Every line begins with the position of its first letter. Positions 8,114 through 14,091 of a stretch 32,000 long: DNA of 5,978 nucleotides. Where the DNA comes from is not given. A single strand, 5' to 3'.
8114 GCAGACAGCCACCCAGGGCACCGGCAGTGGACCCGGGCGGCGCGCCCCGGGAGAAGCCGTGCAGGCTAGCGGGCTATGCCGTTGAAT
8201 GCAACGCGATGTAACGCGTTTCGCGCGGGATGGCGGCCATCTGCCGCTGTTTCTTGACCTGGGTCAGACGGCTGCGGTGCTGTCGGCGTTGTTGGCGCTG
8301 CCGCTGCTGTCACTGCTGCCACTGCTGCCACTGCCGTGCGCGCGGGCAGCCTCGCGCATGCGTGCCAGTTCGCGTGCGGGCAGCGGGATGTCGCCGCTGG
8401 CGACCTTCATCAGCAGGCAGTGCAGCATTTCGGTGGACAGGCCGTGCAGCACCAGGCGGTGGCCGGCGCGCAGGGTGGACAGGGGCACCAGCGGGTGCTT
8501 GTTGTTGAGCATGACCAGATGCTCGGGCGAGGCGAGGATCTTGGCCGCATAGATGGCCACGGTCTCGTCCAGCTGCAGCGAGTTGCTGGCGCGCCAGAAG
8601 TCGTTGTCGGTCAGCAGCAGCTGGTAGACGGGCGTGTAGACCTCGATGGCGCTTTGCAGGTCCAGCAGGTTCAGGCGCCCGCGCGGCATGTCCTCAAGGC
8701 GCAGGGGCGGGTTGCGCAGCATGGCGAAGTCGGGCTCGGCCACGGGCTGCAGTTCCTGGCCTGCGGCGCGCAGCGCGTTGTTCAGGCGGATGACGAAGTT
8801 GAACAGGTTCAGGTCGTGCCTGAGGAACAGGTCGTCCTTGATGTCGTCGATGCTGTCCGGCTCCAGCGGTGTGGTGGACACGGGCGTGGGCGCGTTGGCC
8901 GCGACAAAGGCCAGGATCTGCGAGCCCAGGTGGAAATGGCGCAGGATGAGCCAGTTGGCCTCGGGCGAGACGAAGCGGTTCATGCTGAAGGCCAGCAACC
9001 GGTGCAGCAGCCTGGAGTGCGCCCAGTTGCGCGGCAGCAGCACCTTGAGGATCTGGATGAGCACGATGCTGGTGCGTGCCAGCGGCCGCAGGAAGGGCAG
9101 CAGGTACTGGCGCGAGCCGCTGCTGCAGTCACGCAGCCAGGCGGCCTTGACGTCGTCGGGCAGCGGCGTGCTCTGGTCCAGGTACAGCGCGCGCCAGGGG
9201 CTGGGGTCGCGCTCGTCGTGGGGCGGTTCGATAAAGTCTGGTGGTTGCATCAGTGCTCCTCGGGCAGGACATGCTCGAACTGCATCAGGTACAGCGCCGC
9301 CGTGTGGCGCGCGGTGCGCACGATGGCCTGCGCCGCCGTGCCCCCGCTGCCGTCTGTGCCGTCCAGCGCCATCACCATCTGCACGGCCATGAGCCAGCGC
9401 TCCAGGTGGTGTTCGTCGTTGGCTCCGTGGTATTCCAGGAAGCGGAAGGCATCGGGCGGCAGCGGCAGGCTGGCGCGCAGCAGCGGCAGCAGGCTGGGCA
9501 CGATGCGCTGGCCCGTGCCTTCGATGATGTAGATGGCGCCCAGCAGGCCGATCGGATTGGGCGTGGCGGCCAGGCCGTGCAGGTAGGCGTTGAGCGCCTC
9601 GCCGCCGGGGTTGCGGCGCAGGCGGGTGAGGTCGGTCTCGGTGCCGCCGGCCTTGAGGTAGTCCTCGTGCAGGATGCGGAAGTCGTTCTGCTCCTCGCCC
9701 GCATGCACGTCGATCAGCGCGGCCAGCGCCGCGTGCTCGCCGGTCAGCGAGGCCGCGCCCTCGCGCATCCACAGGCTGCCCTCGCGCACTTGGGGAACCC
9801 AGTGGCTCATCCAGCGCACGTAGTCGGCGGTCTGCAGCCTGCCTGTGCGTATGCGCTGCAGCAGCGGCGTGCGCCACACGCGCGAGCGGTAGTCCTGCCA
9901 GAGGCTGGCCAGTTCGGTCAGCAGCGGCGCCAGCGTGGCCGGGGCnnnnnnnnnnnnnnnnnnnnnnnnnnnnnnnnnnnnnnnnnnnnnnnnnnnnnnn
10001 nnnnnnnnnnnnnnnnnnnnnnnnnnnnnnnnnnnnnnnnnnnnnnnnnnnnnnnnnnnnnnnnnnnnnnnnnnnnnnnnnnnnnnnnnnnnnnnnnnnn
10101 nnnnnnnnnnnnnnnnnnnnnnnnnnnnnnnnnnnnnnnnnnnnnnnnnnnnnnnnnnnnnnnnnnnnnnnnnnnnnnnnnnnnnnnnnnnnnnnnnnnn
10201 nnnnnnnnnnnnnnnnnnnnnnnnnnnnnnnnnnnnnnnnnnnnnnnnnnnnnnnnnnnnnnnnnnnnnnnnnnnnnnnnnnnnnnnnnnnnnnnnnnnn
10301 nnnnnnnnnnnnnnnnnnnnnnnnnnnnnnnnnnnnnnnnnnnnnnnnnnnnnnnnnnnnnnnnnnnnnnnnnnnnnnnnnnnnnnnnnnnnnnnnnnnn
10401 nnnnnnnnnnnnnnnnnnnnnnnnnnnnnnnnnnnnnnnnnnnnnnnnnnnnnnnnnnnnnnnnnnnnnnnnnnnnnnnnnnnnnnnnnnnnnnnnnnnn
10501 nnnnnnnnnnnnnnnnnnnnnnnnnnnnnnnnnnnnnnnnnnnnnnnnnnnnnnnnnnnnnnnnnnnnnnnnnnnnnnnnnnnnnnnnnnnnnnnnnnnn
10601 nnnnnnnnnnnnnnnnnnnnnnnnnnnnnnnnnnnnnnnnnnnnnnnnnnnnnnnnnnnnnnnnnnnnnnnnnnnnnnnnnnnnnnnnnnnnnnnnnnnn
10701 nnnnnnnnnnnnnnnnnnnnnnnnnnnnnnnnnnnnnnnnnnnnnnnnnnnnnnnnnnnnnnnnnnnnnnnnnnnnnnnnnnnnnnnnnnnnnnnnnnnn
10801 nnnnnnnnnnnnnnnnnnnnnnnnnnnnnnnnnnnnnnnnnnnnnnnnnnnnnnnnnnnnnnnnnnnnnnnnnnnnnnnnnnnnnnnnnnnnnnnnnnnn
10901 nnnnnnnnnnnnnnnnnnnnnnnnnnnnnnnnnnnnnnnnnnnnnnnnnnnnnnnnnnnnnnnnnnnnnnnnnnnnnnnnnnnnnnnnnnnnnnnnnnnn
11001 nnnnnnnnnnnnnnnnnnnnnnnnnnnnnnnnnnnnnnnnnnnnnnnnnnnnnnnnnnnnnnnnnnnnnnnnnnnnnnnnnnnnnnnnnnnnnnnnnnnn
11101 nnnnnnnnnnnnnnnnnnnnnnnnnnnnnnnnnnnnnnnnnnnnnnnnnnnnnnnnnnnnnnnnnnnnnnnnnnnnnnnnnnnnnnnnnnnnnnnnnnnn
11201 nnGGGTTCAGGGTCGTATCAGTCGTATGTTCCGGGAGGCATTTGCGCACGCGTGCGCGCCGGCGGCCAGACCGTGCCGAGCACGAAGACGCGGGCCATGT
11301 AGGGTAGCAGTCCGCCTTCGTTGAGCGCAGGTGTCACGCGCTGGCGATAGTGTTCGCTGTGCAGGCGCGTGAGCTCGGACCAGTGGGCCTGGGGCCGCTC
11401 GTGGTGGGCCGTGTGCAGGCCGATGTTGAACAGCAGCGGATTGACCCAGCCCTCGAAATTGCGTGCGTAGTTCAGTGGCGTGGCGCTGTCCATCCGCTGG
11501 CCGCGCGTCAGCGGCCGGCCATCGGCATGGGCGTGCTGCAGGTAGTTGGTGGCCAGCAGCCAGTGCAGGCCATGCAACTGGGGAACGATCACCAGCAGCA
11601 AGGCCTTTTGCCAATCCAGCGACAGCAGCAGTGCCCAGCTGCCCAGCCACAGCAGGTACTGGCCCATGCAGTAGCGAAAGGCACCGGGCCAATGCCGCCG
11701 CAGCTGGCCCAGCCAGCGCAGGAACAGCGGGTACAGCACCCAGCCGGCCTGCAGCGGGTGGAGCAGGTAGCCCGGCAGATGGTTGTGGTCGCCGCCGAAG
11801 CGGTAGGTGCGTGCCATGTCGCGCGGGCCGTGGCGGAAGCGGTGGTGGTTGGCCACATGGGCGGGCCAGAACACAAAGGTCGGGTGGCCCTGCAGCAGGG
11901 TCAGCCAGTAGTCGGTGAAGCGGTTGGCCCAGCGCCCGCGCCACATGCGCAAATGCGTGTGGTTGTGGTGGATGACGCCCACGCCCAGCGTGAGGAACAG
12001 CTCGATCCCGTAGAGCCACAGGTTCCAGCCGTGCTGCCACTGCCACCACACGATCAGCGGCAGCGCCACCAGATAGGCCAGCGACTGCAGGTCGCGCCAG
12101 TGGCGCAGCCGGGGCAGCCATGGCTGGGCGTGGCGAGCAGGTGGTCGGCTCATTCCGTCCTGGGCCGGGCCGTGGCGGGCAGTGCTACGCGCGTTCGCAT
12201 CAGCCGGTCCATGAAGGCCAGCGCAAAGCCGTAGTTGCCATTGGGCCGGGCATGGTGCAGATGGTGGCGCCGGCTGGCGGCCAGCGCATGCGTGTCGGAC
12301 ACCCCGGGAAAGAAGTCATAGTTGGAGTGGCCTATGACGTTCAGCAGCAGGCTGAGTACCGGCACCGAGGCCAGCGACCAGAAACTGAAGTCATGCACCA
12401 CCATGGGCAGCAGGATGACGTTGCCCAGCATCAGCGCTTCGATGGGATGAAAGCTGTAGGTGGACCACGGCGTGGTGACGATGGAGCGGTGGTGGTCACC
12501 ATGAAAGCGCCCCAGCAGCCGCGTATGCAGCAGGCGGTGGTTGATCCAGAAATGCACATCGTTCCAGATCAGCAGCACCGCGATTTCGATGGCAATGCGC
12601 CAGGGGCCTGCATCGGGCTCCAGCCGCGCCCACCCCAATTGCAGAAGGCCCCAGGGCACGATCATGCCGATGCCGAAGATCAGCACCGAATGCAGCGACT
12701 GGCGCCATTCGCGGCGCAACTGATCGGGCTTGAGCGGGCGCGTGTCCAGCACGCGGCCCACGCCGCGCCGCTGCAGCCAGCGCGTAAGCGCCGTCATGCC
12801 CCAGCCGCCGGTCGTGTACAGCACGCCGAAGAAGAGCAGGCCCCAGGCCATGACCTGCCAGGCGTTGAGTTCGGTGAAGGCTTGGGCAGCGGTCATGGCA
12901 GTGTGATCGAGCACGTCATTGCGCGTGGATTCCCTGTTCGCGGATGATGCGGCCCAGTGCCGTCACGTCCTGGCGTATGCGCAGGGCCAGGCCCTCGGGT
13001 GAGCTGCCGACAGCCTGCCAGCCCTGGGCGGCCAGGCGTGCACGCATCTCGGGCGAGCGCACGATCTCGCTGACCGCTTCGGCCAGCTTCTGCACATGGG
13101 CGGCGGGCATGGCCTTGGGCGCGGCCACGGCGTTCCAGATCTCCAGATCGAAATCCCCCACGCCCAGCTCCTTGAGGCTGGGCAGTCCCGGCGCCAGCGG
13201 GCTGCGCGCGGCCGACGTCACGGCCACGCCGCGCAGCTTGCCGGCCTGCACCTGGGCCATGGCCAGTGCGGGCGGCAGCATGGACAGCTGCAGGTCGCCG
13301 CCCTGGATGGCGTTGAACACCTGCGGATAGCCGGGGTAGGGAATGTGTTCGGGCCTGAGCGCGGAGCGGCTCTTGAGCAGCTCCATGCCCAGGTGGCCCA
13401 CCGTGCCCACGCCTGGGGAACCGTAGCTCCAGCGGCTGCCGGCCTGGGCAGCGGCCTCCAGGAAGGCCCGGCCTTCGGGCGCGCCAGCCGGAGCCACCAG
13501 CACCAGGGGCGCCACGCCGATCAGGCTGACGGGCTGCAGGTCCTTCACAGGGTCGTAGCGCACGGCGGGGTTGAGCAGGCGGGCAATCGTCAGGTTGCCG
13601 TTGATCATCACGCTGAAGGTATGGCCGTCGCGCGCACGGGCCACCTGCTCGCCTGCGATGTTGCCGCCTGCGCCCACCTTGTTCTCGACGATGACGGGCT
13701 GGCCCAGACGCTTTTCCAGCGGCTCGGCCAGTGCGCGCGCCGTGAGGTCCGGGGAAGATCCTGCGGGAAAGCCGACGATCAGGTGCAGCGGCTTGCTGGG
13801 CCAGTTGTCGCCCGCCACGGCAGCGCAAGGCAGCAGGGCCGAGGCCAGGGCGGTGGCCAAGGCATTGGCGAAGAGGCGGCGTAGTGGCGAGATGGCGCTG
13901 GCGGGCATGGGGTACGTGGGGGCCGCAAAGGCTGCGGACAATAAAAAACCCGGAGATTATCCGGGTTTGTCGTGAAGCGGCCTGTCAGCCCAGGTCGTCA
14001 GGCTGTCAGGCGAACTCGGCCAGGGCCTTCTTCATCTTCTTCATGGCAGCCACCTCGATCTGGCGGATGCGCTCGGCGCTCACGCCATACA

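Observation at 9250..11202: Single polypeptide fusing a FabH-like KAS III domain to a heme-oxygenase-like diiron oxidase domain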

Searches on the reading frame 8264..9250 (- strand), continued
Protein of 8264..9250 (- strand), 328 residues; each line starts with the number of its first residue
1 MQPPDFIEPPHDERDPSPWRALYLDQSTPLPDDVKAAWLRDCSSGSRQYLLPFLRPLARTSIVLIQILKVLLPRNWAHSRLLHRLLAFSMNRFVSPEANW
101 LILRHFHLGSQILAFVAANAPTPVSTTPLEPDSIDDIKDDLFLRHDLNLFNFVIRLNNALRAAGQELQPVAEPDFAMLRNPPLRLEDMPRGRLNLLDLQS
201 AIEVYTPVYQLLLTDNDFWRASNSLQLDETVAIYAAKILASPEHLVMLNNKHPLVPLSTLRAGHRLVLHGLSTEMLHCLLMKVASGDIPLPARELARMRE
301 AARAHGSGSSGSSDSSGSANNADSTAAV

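Call 67: search_protein_families(library=pfam, proteins=[L077:10301-11137:-, L077:2758-4332:+], max_evalue=0.01)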
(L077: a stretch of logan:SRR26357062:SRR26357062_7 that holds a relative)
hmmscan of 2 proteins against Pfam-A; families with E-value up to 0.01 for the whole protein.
L077:10301-11137:- (278 aa): 1 family
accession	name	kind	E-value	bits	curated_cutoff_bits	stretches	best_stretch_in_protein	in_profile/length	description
PF10118.14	Metal_hydrol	-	1.5e-75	254.5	33.2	1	6-252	2-247/247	Predicted metal-dependent hydrolase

L077:2758-4332:+ (524 aa): 3 families
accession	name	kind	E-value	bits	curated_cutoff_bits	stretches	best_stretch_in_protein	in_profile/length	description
PF13091.12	PLDc_2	-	7.8e-36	123.3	27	2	325-463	3-126/132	PLD-like domain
PF00614.28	PLDc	-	4e-09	36.5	21.9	1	415-441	2-28/28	Phospholipase D Active site motif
PF13090.12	PP_kinase_C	-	0.00075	19.4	25.8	0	426-484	100-158/172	Polyphosphate kinase C-terminal domain 2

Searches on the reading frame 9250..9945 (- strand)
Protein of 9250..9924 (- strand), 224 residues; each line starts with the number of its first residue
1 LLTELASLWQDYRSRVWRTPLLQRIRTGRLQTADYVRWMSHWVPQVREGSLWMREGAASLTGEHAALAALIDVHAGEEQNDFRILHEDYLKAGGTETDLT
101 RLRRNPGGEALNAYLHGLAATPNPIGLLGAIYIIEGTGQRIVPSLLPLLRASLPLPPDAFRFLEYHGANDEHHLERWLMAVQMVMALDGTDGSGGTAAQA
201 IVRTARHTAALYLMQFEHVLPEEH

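Call 16: search_protein_families(library=ncbifam, proteins=[window:9250-9924:-], max_evalue=1)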
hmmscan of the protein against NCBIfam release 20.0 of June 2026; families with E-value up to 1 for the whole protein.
window:9250-9924:- (224 aa): 0 families

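Call 28: search_solved_structures(query=A2, max_evalue=10, show_alignments=5)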
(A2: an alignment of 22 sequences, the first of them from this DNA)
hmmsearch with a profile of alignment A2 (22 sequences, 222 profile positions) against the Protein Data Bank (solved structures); distinct sequences matched with E-value up to 10: 2.
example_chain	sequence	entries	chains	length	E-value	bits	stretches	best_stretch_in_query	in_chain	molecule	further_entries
3dde_A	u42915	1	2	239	5.2e-13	52.1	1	14-206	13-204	TENA/THI-4 protein, Domain of Unknown Function with a Heme Oxygenase-like Fold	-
1we1_A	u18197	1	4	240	0.11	15.1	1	150-209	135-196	Heme oxygenase 1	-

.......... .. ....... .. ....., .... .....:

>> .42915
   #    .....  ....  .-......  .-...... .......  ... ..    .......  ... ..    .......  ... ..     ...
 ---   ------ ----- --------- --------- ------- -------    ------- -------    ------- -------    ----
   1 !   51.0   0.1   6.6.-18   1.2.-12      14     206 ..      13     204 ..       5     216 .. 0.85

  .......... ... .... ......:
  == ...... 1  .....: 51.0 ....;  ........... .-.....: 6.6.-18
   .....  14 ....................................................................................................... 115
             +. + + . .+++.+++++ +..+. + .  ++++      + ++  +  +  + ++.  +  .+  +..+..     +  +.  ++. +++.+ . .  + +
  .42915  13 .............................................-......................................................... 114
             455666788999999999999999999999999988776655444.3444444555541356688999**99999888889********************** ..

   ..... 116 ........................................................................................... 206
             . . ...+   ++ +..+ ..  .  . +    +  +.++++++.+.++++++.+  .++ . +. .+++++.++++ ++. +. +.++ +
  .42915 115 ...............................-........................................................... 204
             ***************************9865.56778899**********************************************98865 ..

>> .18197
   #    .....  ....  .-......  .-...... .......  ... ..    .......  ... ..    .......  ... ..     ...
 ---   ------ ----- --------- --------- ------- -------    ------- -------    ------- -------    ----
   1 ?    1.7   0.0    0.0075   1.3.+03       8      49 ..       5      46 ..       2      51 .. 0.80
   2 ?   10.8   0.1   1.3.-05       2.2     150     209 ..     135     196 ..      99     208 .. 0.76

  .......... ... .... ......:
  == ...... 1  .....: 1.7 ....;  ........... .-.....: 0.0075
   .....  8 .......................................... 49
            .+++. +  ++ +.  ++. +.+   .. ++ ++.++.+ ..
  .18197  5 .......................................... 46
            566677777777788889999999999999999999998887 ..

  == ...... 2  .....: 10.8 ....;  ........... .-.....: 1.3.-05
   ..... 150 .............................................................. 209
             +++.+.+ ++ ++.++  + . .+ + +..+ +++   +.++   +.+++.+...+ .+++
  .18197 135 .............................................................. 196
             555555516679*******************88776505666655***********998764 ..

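Call 38: predict_structure(alignment_id=A2)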
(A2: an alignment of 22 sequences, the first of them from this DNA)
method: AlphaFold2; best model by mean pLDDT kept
length: 231 residues; sequences in the alignment: 22
mean_pLDDT: 94.7   pTM: 0.91
mean pLDDT of the five models: 94.7, 93.9, 93.8, 93.7, 93.3
residues with pLDDT >= 90: 206; 70-90: 19; 50-70: 5; < 50: 1
segments of 3 or more residues with pLDDT < 50: none
pLDDT, mean of each block of 10 residues (from residue 1): 84 98 98 98 98 97 96 96 96 98 98 98 97 98 95 97 97 90 94 80 90 99 93 43
secondary structure, 60 per line:
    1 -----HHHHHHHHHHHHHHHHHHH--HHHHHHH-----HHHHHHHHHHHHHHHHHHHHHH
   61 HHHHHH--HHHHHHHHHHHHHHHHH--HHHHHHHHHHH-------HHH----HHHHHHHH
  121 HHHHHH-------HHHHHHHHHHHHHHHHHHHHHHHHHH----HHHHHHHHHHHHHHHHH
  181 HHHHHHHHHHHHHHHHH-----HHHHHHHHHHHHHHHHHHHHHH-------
elements in order: H6-24 H27-33 H39-66 H69-85 H88-98 H113-126 H134-159 H164-197 H203-224

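Call 40: fold_search(model_id=the predicted structure, library=pdb)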
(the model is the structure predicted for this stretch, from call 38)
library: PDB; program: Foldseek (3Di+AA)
matches with E <= 10: 735; with E <= 0.001: 41
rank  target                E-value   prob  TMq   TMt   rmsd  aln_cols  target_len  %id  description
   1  3dde_A                1.5e-06  1.00  0.81  0.81   2.7       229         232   20  Crystal structure of a domain of unknown function with a heme oxygenase-like fold (sden_3740) from shewanella denitrif (released 2008-06-24)
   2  3dde_B                1.8e-06  1.00  0.78  0.78   3.2       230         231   20  Crystal structure of a domain of unknown function with a heme oxygenase-like fold (sden_3740) from shewanella denitrif (released 2008-06-24)
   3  8vag_A                1.4e-05  1.00  0.80  0.85   2.4       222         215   12  Crystal structure of MnII/MnII CtCADD from Chlamydia trachomatis (released 2024-11-06)
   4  1rcw_B                1.5e-05  1.00  0.79  0.85   2.3       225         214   11  Crystal structure of CT610 from Chlamydia trachomatis (released 2004-05-04)
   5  6p5q_B                1.8e-05  1.00  0.73  0.71   3.8       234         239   18  X-ray structure of Fe(II)-soaked UndA bound to lauric acid (released 2019-09-18)
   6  1rcw_A                2.0e-05  1.00  0.80  0.86   2.4       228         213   11  Crystal structure of CT610 from Chlamydia trachomatis (released 2004-05-04)
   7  8va9_A                2.7e-05  1.00  0.80  0.86   2.4       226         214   12  Crystal structure of FeII/MnII CtCADD from Chlamydia trachomatis (released 2024-11-06)
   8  3moo_B                3.7e-05  1.00  0.70  0.77   4.0       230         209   14  Crystal structure of the HmuO, heme oxygenase from Corynebacterium diphtheriae, in complex with azide-bound verdoheme (released 2011-03-09)
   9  3oql_C                3.7e-05  1.00  0.73  0.70   3.8       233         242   14  Crystal structure of a TenA homolog (PSPTO1738) from Pseudomonas syringae pv. tomato str. DC3000 at 2.54 A resolution (released 2010-10-06)
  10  4wwj_A                3.9e-05  1.00  0.75  0.69   3.6       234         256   19  UndA, an oxygen-activating, non-heme iron dependent desaturase/decarboxylase (released 2014-12-24)
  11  4wx0_B                4.5e-05  1.00  0.75  0.68   3.7       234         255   19  UndA complexed with beta-hydroxydodecanoic acid (released 2014-12-24)
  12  4gpc_A                4.9e-05  1.00  0.68  0.73   4.1       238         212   13  Structure of the biliverdin-HmuO, heme oxygenase from Corynebacterium diphtheriae (released 2013-08-21)
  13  1iw1_A                5.3e-05  1.00  0.70  0.76   4.1       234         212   13  Crystal structure of a heme oxygenase (HmuO) from Corynebacterium diphtheriae complexed with heme in the ferrous state (released 2003-04-04)
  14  3oql_B                6.7e-05  1.00  0.74  0.70   3.7       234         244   16  Crystal structure of a TenA homolog (PSPTO1738) from Pseudomonas syringae pv. tomato str. DC3000 at 2.54 A resolution (released 2010-10-06)
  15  6p5q_A                7.6e-05  1.00  0.72  0.67   3.8       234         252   19  X-ray structure of Fe(II)-soaked UndA bound to lauric acid (released 2019-09-18)
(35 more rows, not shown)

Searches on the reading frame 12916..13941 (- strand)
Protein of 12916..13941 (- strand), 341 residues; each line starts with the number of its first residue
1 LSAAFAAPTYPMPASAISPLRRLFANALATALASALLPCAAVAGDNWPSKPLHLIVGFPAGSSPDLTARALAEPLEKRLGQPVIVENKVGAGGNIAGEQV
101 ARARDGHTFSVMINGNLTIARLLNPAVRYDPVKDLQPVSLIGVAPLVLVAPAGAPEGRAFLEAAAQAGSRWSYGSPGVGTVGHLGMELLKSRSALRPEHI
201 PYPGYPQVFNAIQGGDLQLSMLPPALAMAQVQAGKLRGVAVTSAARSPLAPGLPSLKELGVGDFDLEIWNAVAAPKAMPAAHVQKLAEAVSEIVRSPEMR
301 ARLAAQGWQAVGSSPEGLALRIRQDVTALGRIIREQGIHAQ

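Call 8: search_protein_families(library=pfam, proteins=[window:12916-13941:-], max_evalue=0.01)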
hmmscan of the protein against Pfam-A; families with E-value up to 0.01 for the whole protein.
window:12916-13941:- (341 aa): 2 families
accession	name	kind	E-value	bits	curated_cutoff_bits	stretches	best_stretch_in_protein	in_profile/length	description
PF03401.19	TctC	-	1.8e-51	175.7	27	1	68-337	2-273/274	Tripartite tricarboxylate transporter family receptor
PF13531.11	SBP_bac_11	-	5.4e-05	23.5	25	1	95-309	34-227/227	Bacterial extracellular solute-binding protein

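Call 16: search_protein_families(library=ncbifam, proteins=[window:12916-13941:-], max_evalue=1)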
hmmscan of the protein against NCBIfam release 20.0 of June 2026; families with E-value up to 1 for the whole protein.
window:12916-13941:- (341 aa): 0 families
